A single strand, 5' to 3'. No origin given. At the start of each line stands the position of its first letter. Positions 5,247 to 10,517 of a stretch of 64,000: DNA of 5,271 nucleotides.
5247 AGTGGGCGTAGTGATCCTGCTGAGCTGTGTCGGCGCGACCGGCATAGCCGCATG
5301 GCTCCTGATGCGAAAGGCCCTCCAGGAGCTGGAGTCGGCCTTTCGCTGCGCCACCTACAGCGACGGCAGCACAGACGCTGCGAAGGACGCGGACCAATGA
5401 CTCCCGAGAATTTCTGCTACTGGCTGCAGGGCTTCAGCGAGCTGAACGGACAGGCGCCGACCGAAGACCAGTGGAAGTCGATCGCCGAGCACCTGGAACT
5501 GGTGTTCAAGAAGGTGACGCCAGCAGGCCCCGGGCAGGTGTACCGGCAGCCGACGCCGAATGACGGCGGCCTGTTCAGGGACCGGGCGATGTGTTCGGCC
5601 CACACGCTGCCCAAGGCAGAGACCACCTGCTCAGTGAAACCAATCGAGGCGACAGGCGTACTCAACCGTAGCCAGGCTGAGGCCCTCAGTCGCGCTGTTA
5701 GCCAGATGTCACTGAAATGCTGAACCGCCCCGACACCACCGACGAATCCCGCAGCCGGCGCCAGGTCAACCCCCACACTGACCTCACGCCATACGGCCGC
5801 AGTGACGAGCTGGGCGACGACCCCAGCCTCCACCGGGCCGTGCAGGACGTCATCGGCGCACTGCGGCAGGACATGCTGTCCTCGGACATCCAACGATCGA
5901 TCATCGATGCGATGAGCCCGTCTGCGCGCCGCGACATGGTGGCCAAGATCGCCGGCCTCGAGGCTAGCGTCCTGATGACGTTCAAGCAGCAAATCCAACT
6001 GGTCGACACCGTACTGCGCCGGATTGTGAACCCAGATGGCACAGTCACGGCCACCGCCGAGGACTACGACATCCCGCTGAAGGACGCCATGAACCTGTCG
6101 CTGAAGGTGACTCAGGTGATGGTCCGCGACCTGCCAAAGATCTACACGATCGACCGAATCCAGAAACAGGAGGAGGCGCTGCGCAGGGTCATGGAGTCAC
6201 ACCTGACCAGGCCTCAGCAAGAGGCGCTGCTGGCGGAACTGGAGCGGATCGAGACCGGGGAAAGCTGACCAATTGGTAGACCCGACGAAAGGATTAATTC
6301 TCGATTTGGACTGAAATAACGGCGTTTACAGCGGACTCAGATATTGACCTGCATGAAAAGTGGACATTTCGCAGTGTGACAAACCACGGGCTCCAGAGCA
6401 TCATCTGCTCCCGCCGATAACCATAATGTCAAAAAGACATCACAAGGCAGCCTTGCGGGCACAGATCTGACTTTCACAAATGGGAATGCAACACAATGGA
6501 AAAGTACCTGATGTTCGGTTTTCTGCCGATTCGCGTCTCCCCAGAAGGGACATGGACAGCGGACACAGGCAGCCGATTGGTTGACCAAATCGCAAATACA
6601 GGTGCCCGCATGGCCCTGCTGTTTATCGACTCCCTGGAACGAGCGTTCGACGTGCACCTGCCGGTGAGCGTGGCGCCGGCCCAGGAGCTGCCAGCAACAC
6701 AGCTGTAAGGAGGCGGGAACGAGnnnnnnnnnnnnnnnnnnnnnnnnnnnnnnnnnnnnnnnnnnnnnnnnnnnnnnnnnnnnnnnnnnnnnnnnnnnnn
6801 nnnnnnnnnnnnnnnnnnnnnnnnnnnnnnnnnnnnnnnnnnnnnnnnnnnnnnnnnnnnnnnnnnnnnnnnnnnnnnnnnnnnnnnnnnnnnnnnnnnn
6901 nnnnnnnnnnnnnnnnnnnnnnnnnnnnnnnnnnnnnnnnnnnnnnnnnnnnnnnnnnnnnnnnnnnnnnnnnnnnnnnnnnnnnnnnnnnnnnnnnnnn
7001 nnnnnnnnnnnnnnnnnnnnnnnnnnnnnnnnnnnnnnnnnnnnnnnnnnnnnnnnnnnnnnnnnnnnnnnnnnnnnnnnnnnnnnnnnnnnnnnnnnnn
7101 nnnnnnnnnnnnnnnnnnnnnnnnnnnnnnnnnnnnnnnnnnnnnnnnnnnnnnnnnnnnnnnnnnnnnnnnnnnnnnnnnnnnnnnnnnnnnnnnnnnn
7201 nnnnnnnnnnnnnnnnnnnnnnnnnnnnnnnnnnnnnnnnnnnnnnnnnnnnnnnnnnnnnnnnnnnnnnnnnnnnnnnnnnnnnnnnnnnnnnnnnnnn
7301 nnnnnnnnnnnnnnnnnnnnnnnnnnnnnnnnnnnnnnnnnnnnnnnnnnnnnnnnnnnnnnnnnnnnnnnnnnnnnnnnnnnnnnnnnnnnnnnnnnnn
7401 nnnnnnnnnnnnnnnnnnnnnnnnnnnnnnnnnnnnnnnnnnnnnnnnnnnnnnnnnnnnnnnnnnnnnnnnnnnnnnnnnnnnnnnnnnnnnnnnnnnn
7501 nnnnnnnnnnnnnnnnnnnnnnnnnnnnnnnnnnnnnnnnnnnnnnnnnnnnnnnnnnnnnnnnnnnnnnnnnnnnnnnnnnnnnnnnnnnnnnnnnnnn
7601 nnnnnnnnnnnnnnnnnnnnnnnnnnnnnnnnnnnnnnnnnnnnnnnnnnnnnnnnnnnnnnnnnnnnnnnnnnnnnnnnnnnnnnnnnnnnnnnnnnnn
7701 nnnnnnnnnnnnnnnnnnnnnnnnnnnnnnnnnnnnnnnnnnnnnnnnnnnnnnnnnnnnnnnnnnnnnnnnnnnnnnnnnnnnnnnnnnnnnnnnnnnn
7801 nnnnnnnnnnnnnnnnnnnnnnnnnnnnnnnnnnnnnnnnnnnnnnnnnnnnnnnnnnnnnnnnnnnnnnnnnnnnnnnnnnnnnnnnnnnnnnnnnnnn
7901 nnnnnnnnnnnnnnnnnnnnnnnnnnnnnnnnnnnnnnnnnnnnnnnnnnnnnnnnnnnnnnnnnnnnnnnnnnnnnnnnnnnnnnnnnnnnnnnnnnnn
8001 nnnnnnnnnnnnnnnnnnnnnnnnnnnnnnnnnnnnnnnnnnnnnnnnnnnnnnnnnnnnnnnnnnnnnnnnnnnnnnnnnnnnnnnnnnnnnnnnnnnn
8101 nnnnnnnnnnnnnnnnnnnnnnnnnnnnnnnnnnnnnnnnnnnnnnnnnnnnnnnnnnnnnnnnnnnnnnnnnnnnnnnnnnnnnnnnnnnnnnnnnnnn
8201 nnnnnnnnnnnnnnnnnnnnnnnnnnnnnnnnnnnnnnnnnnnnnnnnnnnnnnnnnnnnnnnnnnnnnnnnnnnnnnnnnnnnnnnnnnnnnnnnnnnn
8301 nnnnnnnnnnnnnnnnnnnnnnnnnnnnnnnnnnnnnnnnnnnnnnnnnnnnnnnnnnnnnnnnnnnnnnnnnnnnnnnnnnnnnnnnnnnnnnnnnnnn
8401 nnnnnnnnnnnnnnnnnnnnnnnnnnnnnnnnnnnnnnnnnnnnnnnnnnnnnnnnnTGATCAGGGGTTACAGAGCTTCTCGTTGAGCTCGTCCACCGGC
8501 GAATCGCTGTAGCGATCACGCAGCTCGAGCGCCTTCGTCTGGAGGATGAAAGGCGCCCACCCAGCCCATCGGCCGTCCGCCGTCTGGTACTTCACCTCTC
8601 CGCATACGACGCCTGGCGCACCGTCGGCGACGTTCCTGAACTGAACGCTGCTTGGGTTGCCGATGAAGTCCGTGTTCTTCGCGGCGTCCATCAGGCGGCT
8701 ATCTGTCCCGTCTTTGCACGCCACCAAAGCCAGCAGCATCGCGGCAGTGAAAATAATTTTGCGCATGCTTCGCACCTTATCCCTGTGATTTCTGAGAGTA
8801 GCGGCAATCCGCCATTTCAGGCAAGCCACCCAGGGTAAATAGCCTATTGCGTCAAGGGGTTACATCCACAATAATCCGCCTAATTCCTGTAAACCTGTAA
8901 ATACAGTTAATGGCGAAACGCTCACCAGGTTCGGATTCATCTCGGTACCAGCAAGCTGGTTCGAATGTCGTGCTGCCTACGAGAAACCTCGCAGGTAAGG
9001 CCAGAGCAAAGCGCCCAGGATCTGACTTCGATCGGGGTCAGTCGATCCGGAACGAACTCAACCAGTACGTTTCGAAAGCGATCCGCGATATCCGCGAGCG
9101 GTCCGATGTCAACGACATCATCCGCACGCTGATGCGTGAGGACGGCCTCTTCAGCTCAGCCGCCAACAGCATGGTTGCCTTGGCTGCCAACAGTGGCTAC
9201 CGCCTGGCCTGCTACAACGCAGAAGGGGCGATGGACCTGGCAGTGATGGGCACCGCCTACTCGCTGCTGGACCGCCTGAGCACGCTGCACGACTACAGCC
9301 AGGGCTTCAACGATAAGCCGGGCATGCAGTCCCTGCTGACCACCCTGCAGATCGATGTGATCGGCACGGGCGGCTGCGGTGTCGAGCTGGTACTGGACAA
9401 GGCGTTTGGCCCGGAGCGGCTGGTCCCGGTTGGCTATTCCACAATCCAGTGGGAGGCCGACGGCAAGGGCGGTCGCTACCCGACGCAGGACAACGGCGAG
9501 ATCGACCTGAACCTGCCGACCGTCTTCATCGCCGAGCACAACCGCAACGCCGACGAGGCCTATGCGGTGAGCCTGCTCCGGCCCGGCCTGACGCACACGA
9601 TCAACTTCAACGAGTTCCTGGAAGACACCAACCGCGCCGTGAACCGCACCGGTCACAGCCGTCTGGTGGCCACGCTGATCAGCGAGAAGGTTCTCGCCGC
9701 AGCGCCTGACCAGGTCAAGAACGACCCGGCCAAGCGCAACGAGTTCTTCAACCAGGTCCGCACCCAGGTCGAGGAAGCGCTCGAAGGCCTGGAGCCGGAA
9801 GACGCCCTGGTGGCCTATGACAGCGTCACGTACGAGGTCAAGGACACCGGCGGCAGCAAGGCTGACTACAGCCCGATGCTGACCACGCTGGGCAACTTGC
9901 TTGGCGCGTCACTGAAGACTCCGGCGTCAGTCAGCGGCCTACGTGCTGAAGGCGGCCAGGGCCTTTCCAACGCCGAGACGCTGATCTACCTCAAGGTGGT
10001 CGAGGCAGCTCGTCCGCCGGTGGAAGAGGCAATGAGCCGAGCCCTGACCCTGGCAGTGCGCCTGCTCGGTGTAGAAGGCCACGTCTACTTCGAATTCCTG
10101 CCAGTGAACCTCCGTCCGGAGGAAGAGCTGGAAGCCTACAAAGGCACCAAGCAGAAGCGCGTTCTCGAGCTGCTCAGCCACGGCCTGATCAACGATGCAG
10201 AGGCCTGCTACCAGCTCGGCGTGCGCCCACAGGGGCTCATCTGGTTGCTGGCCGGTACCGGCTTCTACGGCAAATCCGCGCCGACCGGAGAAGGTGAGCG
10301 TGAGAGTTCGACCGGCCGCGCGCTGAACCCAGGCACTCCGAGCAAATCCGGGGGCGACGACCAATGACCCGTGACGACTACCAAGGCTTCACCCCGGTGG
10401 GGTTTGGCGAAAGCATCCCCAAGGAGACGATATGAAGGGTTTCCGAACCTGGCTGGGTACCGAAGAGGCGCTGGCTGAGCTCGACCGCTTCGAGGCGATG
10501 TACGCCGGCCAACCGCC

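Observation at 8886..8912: Motif copies abut start codons or overlap ribosome-binding sites (portal, tail fibre, ThyX, Pol A)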

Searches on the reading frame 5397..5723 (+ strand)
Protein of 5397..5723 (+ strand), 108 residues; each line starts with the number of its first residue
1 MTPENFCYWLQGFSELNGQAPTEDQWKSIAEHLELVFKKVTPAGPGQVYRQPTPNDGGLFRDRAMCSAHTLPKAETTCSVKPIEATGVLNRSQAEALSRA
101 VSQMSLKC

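Call 41: search_protein_families(library=pfam, max_evalue=0.01, proteins=[window:5397-5723:+])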
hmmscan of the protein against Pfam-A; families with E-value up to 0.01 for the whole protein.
window:5397-5723:+ (108 aa): 0 families

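Call 53: search_protein_families(library=phrogs, max_evalue=0.01, proteins=[window:5397-5723:+])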
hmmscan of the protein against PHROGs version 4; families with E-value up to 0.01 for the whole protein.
window:5397-5723:+ (108 aa): 2 families
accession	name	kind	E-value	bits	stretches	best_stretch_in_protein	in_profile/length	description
phrog_35763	-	unknown function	5.6e-18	65.9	1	1-45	1-45/65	-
phrog_28500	-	unknown function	2.9e-13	51.2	1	1-54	1-54/91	-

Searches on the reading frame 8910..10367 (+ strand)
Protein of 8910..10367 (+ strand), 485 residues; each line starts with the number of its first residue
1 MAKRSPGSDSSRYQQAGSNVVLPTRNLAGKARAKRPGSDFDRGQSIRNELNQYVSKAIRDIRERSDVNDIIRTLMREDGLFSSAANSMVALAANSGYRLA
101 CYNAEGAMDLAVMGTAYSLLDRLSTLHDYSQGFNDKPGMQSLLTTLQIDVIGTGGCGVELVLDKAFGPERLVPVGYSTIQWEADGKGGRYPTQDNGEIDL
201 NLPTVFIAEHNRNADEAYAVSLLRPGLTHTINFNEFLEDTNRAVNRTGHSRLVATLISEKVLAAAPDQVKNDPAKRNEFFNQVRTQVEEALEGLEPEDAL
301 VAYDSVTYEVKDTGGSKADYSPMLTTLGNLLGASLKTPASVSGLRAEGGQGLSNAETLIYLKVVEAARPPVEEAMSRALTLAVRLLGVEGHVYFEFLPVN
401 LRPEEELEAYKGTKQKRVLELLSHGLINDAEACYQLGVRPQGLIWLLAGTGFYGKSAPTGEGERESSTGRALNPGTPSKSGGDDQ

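Call 14: find_related_loci(query=window:8910-10367:+, collection=viral_contigs, flank=10000)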
Query window:8910-10367:+ (485 aa) in viral_contigs; peptide patterns used: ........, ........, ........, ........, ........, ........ (x = any residue, [..] = any of these).
17 stretches matched a pattern; 12 encode a relative of the query (tblastn E <= 1e-3); 11 distinct loci.
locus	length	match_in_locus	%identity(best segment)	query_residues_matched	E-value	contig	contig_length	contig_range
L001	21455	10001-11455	98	1-485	0e+0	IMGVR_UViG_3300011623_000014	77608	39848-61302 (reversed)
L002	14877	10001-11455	98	1-485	0e+0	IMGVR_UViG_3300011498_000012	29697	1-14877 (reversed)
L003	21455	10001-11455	98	1-485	0e+0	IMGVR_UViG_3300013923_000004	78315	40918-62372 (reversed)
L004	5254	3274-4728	91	1-485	0e+0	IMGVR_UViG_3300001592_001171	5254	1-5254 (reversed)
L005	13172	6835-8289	91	1-485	0e+0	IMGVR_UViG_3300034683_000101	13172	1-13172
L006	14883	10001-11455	90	1-485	0e+0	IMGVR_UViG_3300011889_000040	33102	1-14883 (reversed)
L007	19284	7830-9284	98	1-485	0e+0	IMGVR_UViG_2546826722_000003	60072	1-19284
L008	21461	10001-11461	83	1-485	0e+0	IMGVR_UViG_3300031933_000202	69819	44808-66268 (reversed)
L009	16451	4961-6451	81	3-485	0e+0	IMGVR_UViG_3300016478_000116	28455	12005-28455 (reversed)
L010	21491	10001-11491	80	3-485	0e+0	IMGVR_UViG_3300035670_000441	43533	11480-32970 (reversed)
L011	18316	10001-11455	91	1-485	0e+0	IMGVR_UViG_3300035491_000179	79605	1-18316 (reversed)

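Call 15: search_protein_families(library=pfam, proteins=[window:8910-10367:+])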
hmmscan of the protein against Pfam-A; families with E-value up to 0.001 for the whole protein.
window:8910-10367:+ (485 aa): 0 families
